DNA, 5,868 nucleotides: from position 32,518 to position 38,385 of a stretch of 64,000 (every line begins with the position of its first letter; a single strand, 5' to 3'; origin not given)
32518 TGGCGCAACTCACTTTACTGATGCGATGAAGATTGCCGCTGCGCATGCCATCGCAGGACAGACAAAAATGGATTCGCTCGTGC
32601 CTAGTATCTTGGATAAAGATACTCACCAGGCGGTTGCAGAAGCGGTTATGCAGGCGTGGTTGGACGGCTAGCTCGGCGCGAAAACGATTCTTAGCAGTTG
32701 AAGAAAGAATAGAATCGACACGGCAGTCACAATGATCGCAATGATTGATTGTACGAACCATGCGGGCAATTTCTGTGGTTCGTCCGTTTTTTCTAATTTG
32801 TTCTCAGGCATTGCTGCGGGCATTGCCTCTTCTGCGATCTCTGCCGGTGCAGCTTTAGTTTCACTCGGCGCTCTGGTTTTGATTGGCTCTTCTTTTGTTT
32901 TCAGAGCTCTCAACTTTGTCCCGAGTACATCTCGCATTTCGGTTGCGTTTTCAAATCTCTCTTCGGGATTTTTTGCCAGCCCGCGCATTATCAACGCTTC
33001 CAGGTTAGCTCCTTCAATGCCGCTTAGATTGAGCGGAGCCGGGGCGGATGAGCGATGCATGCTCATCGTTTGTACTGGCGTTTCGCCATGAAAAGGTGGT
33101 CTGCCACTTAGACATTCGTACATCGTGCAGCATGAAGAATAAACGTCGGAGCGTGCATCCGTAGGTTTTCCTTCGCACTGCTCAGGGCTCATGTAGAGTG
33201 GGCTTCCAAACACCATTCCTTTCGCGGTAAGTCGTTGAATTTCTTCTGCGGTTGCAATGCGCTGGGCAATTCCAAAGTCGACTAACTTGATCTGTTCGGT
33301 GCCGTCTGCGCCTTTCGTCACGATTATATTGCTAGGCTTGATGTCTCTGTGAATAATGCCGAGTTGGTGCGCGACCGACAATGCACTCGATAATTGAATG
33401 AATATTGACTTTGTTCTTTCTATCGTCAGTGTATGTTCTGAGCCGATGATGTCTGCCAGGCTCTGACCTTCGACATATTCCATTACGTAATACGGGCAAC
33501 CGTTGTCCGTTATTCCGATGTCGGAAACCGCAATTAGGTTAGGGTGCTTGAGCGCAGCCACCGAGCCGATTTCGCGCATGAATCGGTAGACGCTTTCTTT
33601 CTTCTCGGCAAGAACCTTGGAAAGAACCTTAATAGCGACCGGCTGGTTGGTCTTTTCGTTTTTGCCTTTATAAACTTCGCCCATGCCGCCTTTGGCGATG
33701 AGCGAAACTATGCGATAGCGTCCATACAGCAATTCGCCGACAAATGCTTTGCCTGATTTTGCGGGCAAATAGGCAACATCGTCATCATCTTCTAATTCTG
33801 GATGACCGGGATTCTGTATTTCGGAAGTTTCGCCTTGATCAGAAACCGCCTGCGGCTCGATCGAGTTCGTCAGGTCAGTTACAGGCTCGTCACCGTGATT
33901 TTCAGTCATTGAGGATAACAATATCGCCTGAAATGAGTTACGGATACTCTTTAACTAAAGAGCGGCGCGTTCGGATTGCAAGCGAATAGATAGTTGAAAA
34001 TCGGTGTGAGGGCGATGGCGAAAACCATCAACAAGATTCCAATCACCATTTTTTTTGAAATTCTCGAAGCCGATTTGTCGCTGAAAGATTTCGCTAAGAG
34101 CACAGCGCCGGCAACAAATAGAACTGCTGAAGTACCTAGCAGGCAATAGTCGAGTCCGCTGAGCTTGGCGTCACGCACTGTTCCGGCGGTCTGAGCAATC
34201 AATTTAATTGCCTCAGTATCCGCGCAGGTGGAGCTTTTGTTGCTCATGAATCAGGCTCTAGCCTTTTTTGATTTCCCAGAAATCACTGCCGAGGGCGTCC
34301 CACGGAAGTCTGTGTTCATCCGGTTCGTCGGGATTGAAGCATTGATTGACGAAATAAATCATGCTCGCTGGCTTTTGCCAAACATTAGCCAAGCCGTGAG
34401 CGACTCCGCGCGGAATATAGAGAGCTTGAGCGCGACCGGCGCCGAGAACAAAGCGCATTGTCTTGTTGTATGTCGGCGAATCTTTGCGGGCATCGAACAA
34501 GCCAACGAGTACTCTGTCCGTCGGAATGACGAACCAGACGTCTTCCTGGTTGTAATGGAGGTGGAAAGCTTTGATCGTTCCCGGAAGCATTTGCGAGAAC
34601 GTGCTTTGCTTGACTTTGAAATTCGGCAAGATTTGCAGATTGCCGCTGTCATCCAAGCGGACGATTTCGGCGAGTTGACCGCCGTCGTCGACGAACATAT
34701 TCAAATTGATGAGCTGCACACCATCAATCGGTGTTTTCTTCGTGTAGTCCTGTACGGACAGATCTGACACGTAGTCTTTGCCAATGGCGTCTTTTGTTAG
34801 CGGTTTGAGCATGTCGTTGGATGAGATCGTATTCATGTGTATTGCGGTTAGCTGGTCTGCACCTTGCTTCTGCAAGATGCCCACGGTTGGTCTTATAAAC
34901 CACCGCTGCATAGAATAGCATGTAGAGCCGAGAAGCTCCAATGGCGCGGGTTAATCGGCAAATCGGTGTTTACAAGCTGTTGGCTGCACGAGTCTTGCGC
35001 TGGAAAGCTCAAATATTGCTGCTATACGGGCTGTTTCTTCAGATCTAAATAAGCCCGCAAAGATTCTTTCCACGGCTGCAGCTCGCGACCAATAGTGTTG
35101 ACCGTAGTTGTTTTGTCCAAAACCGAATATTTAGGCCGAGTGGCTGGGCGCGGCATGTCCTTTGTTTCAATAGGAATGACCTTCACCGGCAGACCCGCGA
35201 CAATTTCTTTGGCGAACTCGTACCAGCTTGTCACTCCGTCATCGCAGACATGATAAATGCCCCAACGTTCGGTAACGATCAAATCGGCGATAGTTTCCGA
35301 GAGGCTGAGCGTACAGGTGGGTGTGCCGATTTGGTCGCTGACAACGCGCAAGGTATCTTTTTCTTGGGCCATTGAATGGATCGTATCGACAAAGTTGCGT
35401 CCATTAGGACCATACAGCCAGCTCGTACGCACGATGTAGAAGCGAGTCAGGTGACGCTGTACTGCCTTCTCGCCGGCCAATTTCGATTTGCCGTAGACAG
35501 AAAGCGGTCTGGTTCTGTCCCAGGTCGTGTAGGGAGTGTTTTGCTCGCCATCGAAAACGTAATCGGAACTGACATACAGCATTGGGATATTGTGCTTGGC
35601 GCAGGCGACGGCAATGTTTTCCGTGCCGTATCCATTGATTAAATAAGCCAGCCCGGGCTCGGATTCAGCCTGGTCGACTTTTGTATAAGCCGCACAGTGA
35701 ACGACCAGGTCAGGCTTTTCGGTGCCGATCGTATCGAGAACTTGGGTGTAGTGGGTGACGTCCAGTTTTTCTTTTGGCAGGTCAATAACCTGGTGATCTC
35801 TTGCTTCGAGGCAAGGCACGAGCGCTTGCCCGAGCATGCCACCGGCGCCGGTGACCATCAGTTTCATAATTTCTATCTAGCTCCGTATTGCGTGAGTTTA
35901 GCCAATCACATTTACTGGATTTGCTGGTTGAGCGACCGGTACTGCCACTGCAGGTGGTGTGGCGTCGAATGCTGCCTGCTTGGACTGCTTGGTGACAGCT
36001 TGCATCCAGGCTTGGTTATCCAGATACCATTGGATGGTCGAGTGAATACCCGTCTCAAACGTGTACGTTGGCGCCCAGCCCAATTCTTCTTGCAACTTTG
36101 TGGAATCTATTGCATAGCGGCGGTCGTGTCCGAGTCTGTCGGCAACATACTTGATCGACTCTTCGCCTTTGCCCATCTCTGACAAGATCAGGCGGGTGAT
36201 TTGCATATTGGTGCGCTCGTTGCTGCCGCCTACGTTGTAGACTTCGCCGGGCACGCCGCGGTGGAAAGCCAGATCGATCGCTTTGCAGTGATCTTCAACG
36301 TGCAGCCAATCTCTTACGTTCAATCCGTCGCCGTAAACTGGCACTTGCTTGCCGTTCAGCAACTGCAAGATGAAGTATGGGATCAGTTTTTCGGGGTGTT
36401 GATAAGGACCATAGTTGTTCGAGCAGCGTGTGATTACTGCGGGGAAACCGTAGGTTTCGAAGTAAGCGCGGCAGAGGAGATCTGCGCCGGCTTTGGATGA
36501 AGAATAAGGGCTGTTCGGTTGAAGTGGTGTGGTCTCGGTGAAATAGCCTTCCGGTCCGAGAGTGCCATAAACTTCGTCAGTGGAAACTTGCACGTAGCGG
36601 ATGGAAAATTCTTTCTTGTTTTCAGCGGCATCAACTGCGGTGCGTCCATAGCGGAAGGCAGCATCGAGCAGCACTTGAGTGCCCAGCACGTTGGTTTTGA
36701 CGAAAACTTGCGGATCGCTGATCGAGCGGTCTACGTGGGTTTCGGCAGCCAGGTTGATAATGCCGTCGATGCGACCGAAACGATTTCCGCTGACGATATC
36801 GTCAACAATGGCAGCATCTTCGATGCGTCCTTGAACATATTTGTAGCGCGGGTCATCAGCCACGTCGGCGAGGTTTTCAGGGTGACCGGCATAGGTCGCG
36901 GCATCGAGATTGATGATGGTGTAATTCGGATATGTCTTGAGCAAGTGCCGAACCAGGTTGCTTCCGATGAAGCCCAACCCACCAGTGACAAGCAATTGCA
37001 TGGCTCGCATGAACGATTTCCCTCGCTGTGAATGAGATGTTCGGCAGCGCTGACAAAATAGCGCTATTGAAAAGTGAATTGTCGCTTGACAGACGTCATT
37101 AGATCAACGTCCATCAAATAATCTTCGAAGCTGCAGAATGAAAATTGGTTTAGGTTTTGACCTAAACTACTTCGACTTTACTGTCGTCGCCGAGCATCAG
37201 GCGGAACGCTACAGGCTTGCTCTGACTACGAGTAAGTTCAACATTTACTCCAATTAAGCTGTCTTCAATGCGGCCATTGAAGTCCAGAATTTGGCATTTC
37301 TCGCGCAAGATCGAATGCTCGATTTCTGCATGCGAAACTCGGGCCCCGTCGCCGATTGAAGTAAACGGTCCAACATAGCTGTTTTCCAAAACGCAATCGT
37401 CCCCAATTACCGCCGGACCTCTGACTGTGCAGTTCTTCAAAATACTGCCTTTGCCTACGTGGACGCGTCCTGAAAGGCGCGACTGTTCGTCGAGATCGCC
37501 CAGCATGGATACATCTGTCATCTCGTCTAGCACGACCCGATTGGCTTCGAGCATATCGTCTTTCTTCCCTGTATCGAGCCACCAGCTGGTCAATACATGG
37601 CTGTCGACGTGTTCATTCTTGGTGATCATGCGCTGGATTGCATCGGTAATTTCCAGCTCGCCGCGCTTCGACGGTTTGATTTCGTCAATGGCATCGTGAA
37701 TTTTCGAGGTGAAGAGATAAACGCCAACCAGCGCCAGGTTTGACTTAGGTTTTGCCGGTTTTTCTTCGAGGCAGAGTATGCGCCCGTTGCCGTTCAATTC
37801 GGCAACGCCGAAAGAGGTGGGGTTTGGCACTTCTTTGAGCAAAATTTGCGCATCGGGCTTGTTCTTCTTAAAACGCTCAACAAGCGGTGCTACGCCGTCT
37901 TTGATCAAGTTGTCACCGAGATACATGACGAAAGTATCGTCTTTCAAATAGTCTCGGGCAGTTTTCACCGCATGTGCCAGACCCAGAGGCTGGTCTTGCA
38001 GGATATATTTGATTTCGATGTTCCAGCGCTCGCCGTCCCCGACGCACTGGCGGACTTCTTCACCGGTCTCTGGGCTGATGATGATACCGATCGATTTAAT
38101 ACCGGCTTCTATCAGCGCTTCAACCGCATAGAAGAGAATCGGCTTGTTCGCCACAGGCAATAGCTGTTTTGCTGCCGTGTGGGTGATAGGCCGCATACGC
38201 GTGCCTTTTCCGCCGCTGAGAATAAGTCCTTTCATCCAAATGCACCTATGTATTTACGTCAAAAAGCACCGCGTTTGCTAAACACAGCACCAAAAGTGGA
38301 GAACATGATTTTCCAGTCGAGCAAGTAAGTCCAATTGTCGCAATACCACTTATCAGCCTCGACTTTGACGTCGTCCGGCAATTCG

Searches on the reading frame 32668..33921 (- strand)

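Call 75: search_protein_families(library=pfam, proteins=[window:32668-33921:-], max_evalue=0.001)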
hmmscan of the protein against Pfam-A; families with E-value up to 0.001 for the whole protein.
window:32668-33921:- (417 aa): 5 families
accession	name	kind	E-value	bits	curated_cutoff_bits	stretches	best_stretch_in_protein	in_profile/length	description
PF00069.31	Pkinase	-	4.6e-49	167.6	31.7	1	69-323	1-252/263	Protein kinase domain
PF07714.23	PK_Tyr_Ser-Thr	-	4.2e-31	108.6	23.1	1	73-323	5-249/258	Protein tyrosine and serine/threonine kinase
PF03109.22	ABC1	-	2.2e-08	34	22.9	1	146-225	146-220/244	ABC1 atypical kinase-like domain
PF01636.29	APH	-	4.5e-06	27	23.2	0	184-219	165-197/239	Phosphotransferase enzyme family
PF06293.20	Kdo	-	1.1e-05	25.5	21.3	1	146-226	95-176/207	Lipopolysaccharide kinase (Kdo/WaaP) family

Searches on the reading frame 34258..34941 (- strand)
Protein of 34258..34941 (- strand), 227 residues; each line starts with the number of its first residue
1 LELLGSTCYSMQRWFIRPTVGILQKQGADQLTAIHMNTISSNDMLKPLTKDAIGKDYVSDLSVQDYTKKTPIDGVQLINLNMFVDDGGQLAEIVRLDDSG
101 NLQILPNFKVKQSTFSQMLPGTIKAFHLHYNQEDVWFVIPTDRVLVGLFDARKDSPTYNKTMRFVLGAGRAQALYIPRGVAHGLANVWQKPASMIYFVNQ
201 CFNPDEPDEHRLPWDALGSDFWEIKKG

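Call 75: search_protein_families(library=pfam, proteins=[window:34258-34941:-], max_evalue=0.001)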
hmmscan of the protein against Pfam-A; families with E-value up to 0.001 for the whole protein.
window:34258-34941:- (227 aa): 2 families
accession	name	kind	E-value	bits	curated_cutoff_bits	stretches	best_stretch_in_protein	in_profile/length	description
PF00908.23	dTDP_sugar_isom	-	1.1e-16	61.5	27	1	69-215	1-144/168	dTDP-4-dehydrorhamnose 3,5-epimerase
PF14667.12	Polysacc_synt_C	-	1.4e-06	28.8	28.7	1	85-209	3-110/111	Polysaccharide biosynthesis C-terminal domain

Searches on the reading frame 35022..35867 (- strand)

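Call 75: search_protein_families(library=pfam, proteins=[window:35022-35867:-], max_evalue=0.001)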
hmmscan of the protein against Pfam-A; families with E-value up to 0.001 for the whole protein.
window:35022-35867:- (281 aa): 7 families
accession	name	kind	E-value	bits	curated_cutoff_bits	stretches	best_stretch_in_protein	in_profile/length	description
PF04321.23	RmlD_sub_bind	-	7.9e-96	320.9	27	1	1-275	1-283/287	RmlD substrate binding domain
PF01370.27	Epimerase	-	1.6e-25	90.3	20.9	1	4-161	2-183/240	NAD dependent epimerase/dehydratase family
PF16363.11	GDP_Man_Dehyd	-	4e-12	46.7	27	1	34-139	58-167/332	GDP-mannose 4,6 dehydratase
PF02719.21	Polysacc_synt_2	-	3.2e-10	40.1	20.2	1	36-138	62-151/293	Polysaccharide biosynthesis protein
PF01073.25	3Beta_HSD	-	4.1e-09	36.3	22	1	6-178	3-209/280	3-beta hydroxysteroid dehydrogenase/isomerase family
PF07993.18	NAD_binding_4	-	4.1e-08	33.1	20.1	1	49-161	86-210/258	Male sterility protein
PF13460.12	NAD_binding_10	-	9.6e-05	22.8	27.2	0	7-156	1-151/184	NAD(P)H-binding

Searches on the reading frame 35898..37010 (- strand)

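Call 75: search_protein_families(library=pfam, proteins=[window:35898-37010:-], max_evalue=0.001)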
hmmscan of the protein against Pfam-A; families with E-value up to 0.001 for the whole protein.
window:35898-37010:- (370 aa): 7 families
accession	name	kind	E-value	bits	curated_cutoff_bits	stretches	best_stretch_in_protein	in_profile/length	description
PF16363.11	GDP_Man_Dehyd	-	1.7e-83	281.3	27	1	7-324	1-331/332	GDP-mannose 4,6 dehydratase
PF01370.27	Epimerase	-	2.4e-62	210.9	20.9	1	7-261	2-240/240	NAD dependent epimerase/dehydratase family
PF04321.23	RmlD_sub_bind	-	7.9e-11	42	27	1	4-283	1-235/287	RmlD substrate binding domain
PF07993.18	NAD_binding_4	-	1.7e-10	40.9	20.1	1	8-198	1-206/258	Male sterility protein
PF01073.25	3Beta_HSD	-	2.4e-10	40.4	22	1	7-247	1-227/280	3-beta hydroxysteroid dehydrogenase/isomerase family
PF02719.21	Polysacc_synt_2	-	2.8e-10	40.3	20.2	1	6-122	1-119/293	Polysaccharide biosynthesis protein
PF00106.31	adh_short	-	0.00015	21.8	26.6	0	7-118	4-119/195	short chain dehydrogenase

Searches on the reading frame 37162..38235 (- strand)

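Call 75: search_protein_families(library=pfam, proteins=[window:37162-38235:-], max_evalue=0.001)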
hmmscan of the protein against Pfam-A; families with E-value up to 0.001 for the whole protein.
window:37162-38235:- (357 aa): 4 families
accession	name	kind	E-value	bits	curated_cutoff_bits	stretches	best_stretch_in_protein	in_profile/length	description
PF00483.29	NTP_transferase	-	2.5e-61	207.8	21.2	1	2-236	1-243/245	Nucleotidyl transferase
PF12804.13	NTP_transf_3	-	1.6e-08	35.3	27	1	3-129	1-118/160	MobA-like NTP transferase domain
PF25084.1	LbH_EIF2B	-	5.7e-07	30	54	1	247-333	17-98/105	EIF2B subunit epsilon LbH domain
PF00132.30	Hexapep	-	1.5e-06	28.1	27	1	275-301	2-29/36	Bacterial transferase hexapeptide (six repeats)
